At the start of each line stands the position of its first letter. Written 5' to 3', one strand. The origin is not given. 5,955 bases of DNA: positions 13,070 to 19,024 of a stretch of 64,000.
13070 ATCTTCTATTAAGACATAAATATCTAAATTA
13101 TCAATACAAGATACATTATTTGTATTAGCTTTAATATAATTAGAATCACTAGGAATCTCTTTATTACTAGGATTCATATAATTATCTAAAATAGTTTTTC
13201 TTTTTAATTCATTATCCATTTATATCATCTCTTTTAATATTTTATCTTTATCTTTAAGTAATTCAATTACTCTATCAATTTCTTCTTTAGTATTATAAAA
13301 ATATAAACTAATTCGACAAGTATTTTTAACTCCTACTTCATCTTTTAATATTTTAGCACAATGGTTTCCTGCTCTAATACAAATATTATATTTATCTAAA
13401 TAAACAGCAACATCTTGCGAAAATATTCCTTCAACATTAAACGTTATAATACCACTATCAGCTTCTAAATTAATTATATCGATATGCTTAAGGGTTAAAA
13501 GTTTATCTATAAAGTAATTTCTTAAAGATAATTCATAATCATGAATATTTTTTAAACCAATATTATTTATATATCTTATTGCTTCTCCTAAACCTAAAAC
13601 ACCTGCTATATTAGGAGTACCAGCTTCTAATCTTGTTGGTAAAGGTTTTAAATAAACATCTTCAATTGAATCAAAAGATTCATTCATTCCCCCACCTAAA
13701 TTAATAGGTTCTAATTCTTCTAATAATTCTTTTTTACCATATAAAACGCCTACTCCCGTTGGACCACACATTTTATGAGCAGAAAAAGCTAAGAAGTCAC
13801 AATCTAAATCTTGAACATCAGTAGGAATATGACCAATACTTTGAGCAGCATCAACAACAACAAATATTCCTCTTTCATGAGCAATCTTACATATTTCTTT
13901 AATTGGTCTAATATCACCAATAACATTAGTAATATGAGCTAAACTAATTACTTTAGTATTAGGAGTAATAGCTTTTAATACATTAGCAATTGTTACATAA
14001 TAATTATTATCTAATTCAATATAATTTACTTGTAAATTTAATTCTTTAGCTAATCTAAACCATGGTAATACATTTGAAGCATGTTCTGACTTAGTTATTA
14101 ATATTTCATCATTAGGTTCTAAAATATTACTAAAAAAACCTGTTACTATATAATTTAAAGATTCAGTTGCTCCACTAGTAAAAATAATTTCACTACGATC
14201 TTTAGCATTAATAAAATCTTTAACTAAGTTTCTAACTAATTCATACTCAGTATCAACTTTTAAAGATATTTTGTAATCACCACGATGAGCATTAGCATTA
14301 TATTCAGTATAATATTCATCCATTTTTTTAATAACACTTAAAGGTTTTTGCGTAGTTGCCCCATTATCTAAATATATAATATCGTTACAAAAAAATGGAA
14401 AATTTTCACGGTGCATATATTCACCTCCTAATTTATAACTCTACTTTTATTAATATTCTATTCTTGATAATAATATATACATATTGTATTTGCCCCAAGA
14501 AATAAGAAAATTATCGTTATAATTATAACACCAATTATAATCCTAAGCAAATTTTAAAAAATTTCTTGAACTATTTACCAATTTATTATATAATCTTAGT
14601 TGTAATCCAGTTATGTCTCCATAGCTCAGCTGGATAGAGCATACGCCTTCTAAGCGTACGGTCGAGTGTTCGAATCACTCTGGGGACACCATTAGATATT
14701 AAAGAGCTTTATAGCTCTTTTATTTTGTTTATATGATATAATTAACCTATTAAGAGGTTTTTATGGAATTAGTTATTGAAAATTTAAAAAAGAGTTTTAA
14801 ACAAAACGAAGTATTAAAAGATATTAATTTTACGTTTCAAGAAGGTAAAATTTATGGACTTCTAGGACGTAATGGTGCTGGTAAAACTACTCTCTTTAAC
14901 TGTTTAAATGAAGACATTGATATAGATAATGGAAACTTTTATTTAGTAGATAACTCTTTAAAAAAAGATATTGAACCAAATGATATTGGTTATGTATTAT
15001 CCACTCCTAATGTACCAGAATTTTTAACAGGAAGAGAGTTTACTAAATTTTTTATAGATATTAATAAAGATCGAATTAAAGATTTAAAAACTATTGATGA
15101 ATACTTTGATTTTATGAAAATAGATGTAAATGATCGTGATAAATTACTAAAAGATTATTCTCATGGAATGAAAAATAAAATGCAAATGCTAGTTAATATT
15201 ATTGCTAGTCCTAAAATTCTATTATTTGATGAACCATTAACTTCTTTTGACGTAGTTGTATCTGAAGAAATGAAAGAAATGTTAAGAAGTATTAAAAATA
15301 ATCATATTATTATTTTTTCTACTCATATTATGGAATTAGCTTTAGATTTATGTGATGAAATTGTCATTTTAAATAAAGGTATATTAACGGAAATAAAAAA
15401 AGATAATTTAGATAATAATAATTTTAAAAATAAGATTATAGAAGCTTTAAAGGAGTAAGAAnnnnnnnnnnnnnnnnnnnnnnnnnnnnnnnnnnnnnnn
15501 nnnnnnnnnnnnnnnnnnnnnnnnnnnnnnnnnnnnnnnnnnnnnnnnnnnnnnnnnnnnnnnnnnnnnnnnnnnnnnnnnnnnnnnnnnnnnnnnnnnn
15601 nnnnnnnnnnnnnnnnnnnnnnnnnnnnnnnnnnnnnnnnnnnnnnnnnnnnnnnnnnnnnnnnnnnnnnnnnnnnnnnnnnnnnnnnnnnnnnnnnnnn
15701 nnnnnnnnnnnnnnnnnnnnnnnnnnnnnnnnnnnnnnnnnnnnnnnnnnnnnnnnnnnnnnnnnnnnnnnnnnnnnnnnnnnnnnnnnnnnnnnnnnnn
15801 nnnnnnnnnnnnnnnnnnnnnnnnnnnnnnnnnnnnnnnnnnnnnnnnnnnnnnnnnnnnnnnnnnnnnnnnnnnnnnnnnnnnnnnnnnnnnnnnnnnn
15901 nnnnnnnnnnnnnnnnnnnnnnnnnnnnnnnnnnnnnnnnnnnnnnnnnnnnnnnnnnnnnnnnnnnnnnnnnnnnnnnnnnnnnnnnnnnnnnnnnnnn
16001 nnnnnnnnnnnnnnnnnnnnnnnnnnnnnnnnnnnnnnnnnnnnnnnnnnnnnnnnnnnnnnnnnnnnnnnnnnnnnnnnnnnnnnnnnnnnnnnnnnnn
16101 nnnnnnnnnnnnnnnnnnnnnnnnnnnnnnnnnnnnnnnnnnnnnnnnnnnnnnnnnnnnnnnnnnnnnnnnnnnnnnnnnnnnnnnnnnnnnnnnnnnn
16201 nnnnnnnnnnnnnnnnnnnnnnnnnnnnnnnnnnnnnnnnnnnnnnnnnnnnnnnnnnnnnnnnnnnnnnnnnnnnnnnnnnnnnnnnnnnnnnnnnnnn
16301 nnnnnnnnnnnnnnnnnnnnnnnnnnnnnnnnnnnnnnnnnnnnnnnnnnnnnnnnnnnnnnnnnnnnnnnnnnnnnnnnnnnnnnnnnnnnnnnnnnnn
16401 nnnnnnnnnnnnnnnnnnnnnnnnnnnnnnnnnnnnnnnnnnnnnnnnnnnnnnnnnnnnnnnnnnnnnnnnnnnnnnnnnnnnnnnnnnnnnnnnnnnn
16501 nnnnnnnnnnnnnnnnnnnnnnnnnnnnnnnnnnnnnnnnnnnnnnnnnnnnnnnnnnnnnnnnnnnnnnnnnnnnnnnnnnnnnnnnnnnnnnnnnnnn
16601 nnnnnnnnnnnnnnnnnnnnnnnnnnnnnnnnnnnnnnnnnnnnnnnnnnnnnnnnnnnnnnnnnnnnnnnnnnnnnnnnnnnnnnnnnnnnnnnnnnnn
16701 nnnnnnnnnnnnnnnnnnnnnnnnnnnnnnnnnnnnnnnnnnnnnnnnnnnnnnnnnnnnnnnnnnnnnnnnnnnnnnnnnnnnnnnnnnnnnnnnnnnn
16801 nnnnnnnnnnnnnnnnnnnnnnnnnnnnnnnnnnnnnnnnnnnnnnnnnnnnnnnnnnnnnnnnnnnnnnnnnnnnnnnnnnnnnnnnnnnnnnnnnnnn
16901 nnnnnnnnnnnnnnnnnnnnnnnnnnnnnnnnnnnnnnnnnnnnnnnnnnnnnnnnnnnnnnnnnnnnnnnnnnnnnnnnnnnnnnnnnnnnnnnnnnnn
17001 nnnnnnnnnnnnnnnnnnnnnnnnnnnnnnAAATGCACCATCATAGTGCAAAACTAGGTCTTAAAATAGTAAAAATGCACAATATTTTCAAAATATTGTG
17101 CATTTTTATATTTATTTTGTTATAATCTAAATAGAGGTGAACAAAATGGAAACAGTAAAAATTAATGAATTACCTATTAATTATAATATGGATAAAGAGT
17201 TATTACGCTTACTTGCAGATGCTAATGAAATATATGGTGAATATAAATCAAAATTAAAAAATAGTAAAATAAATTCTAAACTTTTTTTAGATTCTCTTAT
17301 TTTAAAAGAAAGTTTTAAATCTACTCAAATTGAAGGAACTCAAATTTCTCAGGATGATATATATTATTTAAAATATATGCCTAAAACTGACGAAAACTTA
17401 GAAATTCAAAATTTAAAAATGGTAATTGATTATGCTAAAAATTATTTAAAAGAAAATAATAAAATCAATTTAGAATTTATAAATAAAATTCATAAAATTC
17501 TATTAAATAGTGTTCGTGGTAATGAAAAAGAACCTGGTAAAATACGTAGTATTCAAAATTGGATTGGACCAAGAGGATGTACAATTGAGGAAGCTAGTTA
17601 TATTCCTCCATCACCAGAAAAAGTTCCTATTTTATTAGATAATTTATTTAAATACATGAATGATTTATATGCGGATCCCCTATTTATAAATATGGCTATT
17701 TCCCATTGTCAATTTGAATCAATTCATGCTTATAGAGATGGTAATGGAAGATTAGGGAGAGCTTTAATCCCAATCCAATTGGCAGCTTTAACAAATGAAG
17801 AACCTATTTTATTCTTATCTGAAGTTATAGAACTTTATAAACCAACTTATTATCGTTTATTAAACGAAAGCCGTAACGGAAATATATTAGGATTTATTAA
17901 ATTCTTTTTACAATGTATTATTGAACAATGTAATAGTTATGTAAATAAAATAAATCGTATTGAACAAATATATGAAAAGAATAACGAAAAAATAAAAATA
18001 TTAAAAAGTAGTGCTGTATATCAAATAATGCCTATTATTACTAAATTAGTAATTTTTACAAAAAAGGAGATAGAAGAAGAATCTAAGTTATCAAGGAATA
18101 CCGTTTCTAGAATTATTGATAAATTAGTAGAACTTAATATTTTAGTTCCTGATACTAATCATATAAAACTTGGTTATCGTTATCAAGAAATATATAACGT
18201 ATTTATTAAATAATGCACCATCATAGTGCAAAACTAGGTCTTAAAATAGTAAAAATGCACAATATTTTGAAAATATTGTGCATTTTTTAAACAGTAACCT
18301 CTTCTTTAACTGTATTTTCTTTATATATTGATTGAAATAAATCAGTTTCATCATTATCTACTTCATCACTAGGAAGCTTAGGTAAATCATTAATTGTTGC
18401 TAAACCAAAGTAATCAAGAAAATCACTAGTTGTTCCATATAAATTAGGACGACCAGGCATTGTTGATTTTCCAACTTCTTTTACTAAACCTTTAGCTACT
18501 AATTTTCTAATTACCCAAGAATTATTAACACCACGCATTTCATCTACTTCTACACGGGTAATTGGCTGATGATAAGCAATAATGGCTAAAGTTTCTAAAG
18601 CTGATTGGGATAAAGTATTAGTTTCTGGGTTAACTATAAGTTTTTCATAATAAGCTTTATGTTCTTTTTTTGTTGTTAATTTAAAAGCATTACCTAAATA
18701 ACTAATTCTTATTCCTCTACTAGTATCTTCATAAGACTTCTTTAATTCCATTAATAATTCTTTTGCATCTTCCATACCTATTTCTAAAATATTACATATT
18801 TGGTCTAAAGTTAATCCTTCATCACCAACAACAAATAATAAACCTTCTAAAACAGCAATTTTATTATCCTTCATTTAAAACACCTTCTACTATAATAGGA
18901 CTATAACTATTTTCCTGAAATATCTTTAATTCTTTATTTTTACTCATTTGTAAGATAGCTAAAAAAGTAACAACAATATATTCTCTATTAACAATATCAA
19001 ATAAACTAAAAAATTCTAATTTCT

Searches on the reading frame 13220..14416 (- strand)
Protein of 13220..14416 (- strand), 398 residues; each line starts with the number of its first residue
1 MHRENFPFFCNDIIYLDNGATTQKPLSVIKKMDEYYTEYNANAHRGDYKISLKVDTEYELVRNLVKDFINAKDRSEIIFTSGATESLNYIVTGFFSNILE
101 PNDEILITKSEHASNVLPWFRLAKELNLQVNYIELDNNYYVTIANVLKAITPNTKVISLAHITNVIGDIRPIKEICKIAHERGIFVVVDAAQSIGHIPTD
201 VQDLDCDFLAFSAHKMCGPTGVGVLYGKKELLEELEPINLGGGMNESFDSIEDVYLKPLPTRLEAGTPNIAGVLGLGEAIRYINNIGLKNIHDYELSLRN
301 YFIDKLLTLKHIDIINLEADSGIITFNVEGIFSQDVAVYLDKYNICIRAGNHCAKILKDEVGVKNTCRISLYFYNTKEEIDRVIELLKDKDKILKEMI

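Call 66: search_protein_families(library=pfam, proteins=[window:13220-14416:-], max_evalue=0.0001)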
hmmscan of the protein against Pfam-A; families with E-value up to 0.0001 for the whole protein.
window:13220-14416:- (398 aa): 5 families
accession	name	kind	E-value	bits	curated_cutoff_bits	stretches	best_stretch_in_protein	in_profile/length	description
PF00266.25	Aminotran_5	-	1.9e-136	455.4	21.5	1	14-383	1-371/371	Aminotransferase class-V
PF00155.27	Aminotran_1_2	-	3.1e-10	40.2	19.7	1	24-236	18-242/361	Aminotransferase class I and II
PF01041.23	DegT_DnrJ_EryC1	-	4.4e-10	39.7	19.8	1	62-196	27-152/360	DegT/DnrJ/EryC1/StrS aminotransferase family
PF01053.26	Cys_Met_Meta_PP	-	7.6e-09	35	27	1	95-294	84-286/381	Cys/Met metabolism PLP-dependent enzyme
PF01212.27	Beta_elim_lyase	-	6.7e-06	26.1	27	1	96-235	65-219/288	Beta-eliminating lyase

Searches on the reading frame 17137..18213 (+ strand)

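Call 15: search_protein_families(library=pfam, proteins=[window:17137-18213:+], max_evalue=0.001)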
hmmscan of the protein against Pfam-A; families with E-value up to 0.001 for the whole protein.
window:17137-18213:+ (358 aa): 2 families
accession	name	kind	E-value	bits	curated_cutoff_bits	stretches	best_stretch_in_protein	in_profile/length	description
PF02661.23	Fic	-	2.7e-17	63.8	24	1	110-213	2-91/93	Fic/DOC family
PF13784.11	Fic_N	-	1.1e-12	48.2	26.7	1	23-101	1-75/82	Fic/DOC family N-terminal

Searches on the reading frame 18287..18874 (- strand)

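Call 15: search_protein_families(library=pfam, proteins=[window:18287-18874:-], max_evalue=0.001)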
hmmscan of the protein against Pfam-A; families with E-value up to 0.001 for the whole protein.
window:18287-18874:- (195 aa): 1 family
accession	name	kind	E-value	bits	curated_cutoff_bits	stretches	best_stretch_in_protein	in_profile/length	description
PF04079.22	SMC_ScpB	-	3.2e-55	186.5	27.4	1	8-167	2-160/160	Segregation and condensation complex subunit ScpB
